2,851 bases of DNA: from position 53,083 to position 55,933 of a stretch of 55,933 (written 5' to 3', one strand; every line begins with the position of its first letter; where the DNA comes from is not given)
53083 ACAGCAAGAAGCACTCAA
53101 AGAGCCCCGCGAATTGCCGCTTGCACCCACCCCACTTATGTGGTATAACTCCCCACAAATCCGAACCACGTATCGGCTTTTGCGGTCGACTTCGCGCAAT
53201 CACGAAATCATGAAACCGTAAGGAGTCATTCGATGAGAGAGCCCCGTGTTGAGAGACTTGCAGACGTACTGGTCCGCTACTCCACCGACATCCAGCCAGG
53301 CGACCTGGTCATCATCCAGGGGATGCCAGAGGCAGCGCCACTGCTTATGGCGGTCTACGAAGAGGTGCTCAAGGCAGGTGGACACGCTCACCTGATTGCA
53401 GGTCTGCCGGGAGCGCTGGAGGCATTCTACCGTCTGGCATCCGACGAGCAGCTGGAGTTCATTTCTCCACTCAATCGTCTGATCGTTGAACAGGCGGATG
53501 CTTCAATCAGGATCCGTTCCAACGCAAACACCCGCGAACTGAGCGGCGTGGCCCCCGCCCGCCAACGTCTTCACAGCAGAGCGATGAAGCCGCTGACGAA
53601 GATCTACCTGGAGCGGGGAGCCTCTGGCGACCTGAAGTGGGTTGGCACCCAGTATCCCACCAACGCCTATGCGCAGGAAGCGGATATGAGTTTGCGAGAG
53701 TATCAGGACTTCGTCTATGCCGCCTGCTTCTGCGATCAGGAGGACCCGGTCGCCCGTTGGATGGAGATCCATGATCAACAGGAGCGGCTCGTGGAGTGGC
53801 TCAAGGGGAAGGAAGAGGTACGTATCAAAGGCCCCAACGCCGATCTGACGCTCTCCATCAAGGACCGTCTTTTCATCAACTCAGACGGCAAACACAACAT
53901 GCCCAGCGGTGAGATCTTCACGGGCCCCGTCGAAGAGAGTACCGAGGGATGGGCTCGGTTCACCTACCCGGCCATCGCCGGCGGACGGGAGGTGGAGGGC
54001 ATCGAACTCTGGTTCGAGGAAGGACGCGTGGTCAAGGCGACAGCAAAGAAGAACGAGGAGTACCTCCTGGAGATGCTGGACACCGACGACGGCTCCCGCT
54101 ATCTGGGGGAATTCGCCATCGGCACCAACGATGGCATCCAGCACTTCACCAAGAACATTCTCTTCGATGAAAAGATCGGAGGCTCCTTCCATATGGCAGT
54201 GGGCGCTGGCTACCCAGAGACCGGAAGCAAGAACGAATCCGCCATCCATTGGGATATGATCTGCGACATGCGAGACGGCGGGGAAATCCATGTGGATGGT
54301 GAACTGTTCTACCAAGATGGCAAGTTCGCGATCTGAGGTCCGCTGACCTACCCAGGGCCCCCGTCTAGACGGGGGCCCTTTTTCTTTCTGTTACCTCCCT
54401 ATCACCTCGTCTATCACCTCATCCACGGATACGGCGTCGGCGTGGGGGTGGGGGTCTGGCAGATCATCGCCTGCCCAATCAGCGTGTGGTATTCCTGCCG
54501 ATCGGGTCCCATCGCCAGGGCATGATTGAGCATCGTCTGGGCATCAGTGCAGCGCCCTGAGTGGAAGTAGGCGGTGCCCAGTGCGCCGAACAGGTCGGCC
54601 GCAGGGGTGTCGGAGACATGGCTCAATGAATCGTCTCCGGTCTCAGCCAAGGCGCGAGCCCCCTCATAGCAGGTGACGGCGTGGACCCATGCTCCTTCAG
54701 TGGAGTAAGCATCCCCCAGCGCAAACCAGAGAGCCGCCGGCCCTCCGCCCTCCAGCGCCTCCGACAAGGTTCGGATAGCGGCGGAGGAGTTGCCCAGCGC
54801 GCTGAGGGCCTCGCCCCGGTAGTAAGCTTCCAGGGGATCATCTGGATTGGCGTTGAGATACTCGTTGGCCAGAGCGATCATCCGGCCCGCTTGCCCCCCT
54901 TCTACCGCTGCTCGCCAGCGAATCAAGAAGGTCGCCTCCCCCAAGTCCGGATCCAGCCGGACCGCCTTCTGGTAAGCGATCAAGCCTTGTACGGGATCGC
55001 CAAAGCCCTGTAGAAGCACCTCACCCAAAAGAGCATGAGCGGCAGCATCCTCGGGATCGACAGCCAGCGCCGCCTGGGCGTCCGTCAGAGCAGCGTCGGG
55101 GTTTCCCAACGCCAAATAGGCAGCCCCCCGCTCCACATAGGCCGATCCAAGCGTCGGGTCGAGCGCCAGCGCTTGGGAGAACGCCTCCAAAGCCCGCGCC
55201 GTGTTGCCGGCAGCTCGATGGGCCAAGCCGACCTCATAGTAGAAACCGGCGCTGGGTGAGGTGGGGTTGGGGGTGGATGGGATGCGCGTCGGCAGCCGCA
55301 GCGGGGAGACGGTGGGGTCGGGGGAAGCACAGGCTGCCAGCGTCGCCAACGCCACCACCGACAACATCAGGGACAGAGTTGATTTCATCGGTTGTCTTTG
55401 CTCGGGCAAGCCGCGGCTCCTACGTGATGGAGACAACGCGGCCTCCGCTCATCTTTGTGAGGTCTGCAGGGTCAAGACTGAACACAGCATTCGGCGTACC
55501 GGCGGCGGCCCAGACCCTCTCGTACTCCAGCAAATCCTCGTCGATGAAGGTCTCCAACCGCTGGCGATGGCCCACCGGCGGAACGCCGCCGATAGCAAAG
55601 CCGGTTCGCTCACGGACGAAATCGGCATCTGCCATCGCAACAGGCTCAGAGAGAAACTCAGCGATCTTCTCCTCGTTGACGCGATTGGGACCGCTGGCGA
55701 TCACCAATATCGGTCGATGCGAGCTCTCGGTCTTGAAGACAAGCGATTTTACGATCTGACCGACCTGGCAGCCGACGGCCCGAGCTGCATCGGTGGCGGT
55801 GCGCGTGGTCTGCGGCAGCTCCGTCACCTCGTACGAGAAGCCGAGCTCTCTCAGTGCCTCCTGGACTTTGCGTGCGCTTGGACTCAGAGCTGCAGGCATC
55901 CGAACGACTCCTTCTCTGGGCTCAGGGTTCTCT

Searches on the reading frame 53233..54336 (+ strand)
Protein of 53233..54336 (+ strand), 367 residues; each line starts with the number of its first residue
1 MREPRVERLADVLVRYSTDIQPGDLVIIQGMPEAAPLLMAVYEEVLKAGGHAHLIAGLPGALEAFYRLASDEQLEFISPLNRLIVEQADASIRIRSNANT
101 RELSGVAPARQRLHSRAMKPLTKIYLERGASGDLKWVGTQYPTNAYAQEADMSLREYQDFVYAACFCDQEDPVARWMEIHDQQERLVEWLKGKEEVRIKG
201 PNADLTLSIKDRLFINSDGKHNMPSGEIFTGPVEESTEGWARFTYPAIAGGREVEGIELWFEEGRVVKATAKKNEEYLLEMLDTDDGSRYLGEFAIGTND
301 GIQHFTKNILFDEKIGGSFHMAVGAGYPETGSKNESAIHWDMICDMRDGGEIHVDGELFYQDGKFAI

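Call 50: search_protein_families(library=pfam, proteins=[window:53233-54336:+], max_evalue=0.00001)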
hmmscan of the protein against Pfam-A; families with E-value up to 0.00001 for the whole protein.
window:53233-54336:+ (367 aa): 1 family
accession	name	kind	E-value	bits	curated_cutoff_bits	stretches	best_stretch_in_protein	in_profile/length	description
PF02073.20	Peptidase_M29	-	6e-91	305.7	27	1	4-365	3-406/406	Thermophilic metalloprotease (M29)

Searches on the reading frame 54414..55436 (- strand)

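Call 50: search_protein_families(library=pfam, proteins=[window:54414-55436:-], max_evalue=0.00001)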
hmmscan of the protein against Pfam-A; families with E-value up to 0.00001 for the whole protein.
window:54414-55436:- (340 aa): 13 families
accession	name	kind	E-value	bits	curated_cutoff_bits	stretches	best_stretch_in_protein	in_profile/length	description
PF07719.23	TPR_2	-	1.9e-23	81.1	27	1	65-95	3-33/34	Tetratricopeptide repeat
PF00515.34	TPR_1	-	6.1e-21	73.8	27.8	0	99-130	3-34/34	Tetratricopeptide repeat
PF13428.12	TPR_14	-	1.9e-20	71.7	23.5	0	99-139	3-43/44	Tetratricopeptide repeat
PF13432.12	TPR_16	-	6e-19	68.6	32.7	1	103-164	3-63/65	Tetratricopeptide repeat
PF13414.12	TPR_11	-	9.9e-17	60.8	26.8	1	70-111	1-42/42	TPR repeat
PF13181.12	TPR_8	-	1.2e-14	53.5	25.7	0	64-95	2-33/34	Tetratricopeptide repeat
PF13431.12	TPR_17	-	6.7e-14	51.4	24.4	0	86-117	2-33/34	Tetratricopeptide repeat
PF14559.12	TPR_19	-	1.1e-13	51.7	25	1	75-138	3-66/68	Tetratricopeptide repeat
PF13371.12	TPR_9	-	2.8e-13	50.1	35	1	73-136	5-68/73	Tetratricopeptide repeat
PF13424.12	TPR_12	-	3.4e-12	46.8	30.1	0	235-309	4-74/77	Tetratricopeptide repeat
PF13176.12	TPR_7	-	1e-07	31.9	27.9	0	237-265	2-30/36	Tetratricopeptide repeat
PF13429.12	TPR_15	-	3.3e-06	27.2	26.2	0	61-95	144-178/280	Tetratricopeptide repeat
PF13174.12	TPR_6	-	4.9e-06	27.3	26.3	0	67-94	4-31/33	Tetratricopeptide repeat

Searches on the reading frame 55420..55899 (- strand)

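Call 50: search_protein_families(library=pfam, proteins=[window:55420-55899:-], max_evalue=0.00001)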
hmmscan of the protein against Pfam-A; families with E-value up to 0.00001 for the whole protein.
window:55420-55899:- (159 aa): 1 family
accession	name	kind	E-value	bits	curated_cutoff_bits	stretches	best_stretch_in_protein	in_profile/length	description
PF04073.20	tRNA_edit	-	4e-30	104.9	25.5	1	32-149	4-122/123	Aminoacyl-tRNA editing domain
